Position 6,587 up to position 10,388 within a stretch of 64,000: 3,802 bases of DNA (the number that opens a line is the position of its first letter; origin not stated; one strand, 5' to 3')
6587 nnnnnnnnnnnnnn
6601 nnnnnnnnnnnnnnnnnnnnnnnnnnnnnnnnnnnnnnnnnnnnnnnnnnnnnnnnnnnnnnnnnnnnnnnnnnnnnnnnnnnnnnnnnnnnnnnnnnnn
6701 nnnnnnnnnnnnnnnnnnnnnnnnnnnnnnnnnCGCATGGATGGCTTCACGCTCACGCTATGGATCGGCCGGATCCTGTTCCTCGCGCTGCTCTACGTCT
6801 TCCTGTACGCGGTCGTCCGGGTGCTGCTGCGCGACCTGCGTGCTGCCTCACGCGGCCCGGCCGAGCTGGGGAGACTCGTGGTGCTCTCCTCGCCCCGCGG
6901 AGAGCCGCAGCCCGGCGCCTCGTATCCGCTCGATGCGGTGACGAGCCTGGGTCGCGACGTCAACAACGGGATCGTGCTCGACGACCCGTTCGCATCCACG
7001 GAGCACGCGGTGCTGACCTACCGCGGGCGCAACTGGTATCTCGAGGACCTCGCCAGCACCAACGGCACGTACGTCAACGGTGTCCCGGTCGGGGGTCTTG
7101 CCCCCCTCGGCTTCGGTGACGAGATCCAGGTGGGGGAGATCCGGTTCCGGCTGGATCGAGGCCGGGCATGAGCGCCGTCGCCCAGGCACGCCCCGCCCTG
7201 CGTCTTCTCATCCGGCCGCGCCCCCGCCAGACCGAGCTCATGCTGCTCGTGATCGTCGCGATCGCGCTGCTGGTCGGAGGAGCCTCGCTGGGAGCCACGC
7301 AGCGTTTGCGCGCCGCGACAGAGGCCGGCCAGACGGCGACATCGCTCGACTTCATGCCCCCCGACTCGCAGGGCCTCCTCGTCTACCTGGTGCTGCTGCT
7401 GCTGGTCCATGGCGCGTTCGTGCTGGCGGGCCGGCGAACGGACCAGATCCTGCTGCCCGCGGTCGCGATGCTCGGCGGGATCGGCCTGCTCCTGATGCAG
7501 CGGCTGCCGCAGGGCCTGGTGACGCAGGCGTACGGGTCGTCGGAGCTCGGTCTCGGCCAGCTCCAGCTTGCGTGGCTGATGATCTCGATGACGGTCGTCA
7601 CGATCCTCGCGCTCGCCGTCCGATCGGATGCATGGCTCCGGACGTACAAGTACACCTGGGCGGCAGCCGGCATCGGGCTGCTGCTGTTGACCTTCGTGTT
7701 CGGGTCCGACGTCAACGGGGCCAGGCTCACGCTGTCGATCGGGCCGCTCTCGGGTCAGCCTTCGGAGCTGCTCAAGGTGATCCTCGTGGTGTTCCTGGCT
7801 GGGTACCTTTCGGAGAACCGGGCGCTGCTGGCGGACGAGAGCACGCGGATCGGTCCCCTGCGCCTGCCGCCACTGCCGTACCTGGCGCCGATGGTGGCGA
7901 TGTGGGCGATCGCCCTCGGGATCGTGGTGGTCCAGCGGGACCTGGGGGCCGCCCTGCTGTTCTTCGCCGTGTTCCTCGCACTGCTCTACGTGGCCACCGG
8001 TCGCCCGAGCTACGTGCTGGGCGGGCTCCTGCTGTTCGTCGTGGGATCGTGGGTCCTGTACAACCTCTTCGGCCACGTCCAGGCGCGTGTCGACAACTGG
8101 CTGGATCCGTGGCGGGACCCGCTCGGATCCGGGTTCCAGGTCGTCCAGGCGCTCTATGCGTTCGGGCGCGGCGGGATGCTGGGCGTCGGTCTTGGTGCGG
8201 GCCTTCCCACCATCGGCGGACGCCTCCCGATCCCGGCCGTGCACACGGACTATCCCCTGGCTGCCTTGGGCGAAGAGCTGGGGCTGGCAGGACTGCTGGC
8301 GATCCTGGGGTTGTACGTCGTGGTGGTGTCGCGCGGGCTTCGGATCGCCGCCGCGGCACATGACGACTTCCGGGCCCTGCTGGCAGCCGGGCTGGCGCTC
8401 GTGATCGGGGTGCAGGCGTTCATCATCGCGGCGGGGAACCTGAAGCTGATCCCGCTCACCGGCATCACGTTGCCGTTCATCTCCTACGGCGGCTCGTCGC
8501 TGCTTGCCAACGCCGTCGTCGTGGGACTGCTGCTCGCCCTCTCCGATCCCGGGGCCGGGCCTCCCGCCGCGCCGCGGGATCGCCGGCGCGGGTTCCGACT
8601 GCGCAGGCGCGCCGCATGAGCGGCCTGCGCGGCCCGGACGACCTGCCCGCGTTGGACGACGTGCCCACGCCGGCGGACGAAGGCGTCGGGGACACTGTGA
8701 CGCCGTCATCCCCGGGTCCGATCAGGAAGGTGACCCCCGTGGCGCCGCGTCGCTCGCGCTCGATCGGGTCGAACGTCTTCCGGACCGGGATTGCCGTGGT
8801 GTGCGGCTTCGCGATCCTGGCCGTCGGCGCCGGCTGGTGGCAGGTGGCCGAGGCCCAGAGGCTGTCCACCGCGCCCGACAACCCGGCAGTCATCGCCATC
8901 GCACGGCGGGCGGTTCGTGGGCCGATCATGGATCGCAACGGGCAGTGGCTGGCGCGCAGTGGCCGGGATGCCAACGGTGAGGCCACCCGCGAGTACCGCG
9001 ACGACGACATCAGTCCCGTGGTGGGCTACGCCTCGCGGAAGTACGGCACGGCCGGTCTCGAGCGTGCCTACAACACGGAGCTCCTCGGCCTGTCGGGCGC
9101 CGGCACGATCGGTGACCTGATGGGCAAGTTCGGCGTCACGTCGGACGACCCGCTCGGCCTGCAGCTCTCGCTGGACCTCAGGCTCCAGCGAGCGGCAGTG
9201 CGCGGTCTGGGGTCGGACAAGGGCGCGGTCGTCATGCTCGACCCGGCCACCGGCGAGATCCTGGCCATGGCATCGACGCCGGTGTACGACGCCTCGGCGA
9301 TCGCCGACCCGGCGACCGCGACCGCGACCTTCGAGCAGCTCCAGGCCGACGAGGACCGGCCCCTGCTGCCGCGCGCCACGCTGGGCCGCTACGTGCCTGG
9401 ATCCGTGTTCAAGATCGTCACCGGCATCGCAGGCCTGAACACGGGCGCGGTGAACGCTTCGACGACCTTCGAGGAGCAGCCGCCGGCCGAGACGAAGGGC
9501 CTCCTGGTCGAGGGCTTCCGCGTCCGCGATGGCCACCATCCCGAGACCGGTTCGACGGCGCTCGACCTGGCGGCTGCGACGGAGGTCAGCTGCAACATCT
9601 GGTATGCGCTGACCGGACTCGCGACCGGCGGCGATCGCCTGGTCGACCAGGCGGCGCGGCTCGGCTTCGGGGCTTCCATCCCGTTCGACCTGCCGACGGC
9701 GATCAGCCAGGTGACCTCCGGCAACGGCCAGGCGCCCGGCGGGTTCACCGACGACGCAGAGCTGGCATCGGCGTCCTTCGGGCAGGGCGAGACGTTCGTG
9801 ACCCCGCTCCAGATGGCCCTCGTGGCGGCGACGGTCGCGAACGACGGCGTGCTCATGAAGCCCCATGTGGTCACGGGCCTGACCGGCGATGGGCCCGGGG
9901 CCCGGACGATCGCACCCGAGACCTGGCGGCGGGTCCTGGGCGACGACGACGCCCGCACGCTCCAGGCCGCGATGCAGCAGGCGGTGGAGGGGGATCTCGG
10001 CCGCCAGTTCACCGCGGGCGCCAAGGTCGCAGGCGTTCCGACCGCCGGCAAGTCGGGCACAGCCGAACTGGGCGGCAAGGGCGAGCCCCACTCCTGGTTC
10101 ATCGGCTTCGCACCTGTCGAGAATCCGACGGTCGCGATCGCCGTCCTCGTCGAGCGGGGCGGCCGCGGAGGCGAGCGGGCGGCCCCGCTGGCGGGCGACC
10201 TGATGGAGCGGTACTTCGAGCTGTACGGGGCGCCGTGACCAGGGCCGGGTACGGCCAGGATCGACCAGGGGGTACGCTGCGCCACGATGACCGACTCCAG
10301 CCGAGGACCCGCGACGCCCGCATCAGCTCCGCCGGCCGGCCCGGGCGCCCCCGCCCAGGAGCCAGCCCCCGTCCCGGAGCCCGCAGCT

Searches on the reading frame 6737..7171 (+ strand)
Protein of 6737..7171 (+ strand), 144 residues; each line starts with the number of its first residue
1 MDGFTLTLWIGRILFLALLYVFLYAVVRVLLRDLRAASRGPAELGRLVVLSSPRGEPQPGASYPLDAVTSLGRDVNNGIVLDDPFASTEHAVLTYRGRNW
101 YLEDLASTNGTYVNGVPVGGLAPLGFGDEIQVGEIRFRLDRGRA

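Call 6: search_protein_families(library=pfam, proteins=[window:6737-7171:+], max_evalue=0.01)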
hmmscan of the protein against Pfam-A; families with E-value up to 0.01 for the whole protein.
window:6737-7171:+ (144 aa): 2 families
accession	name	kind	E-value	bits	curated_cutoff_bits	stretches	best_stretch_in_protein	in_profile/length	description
PF00498.31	FHA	-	1.1e-18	67.8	20.7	1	69-133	1-67/67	FHA domain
PF16697.10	Yop-YscD_cpl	-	1.9e-12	47.7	33.2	1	60-140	9-91/94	Inner membrane component of T3SS, cytoplasmic domain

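Call 7: search_protein_families(library=ncbifam, proteins=[window:6737-7171:+], max_evalue=0.01)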
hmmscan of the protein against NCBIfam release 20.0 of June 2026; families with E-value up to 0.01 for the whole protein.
window:6737-7171:+ (144 aa): 5 families
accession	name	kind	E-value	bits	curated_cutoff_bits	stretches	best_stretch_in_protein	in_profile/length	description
NF049868.1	FhaB_Rv0019c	equivalog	8.3e-26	90.9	125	2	57-139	75-158/158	FHA domain-containing protein FhaB/FipA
NF041660.2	oxygluDhInhib_OdhI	equivalog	2.3e-13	50.2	200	1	54-137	43-125/130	oxoglutarate dehydrogenase inhibitor Odhl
TIGR03354.1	VI_FHA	hypoth_equivalog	3.4e-09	37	120.25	1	46-137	2-99/420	type VI secretion system-associated FHA domain protein TagH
NF052573.1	HisKinEspAMyxo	equivalog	1.4e-08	33.2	1400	1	49-135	27-114/755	serine histidine kinase EspA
NF033760.1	gliding_GltG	equivalog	1e-06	27.6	650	1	71-141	28-98/650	adventurous gliding motility protein GltG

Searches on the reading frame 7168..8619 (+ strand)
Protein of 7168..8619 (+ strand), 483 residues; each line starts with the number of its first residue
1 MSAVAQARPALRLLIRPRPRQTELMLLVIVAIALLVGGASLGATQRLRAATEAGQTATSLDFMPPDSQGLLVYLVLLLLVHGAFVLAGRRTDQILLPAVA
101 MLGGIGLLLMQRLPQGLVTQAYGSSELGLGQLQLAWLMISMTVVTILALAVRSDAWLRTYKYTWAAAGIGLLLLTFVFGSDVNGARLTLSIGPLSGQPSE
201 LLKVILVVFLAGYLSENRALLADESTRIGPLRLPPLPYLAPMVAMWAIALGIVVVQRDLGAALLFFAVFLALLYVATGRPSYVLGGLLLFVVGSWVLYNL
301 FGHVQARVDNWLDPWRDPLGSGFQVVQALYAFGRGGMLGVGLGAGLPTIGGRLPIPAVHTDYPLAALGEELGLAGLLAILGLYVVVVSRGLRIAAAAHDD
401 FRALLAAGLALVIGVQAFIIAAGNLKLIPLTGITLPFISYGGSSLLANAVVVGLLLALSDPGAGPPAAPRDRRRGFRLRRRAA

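Call 6: search_protein_families(library=pfam, proteins=[window:7168-8619:+], max_evalue=0.01)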
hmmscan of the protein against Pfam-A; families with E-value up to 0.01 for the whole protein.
window:7168-8619:+ (483 aa): 1 family
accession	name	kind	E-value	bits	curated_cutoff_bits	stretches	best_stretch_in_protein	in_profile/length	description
PF01098.24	FTSW_RODA_SPOVE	-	1.3e-73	248.5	26.4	1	96-459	4-351/356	Cell cycle protein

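Call 7: search_protein_families(library=ncbifam, proteins=[window:7168-8619:+], max_evalue=0.01)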
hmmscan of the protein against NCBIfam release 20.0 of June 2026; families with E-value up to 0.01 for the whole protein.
window:7168-8619:+ (483 aa): 6 families
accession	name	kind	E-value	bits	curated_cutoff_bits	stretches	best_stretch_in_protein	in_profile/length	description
TIGR02614.1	ftsW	equivalog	1.5e-78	264.4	337.5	1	92-459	1-354/357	putative lipid II flippase FtsW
TIGR02615.1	spoVE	exception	3.3e-60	204.4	448.8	1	133-459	41-353/354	stage V sporulation protein E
TIGR02210.1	rodA_shape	equivalog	6.4e-59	199.9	336.7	1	94-458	3-352/357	rod shape-determining protein RodA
NF008042.0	PRK10774.1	equivalog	5.9e-40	137.5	493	1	134-457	77-387/405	cell division protein FtsW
NF037961.1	RodA_shape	subfamily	1.5e-31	110.2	150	2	303-458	247-407/415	rod shape-determining protein RodA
NF008060.0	PRK10794.1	equivalog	9.9e-31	107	590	1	138-457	52-358/370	peptidoglycan glycosyltransferase MrdB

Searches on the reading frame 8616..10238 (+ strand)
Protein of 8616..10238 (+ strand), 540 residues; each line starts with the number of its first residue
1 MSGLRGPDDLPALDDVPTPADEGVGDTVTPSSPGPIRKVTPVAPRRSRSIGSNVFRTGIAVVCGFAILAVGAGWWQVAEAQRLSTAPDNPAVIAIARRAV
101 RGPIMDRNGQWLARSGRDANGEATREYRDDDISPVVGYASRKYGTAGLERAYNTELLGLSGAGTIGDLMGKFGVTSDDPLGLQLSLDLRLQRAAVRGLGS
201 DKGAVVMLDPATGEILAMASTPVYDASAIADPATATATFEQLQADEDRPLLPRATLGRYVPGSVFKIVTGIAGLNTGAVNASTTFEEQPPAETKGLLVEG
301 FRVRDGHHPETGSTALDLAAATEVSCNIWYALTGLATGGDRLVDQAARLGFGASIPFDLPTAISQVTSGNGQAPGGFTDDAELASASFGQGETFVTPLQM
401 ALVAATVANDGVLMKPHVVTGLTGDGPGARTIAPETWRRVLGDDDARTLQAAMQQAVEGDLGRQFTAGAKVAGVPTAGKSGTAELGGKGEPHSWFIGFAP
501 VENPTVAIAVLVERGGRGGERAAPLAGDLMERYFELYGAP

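Call 47: search_protein_families(library=pfam, proteins=[window:8616-10238:+], max_evalue=0.001)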
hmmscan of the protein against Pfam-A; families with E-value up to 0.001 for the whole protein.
window:8616-10238:+ (540 aa): 2 families
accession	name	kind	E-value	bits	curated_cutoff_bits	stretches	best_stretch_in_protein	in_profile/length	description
PF00905.27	Transpeptidase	-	7.4e-55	186.7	22.1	1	203-531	1-299/299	Penicillin binding protein transpeptidase domain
PF21922.1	PBP_dimer_2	-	1.8e-09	38.2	27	1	101-161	1-62/83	Penicillin binding protein A dimerisation domain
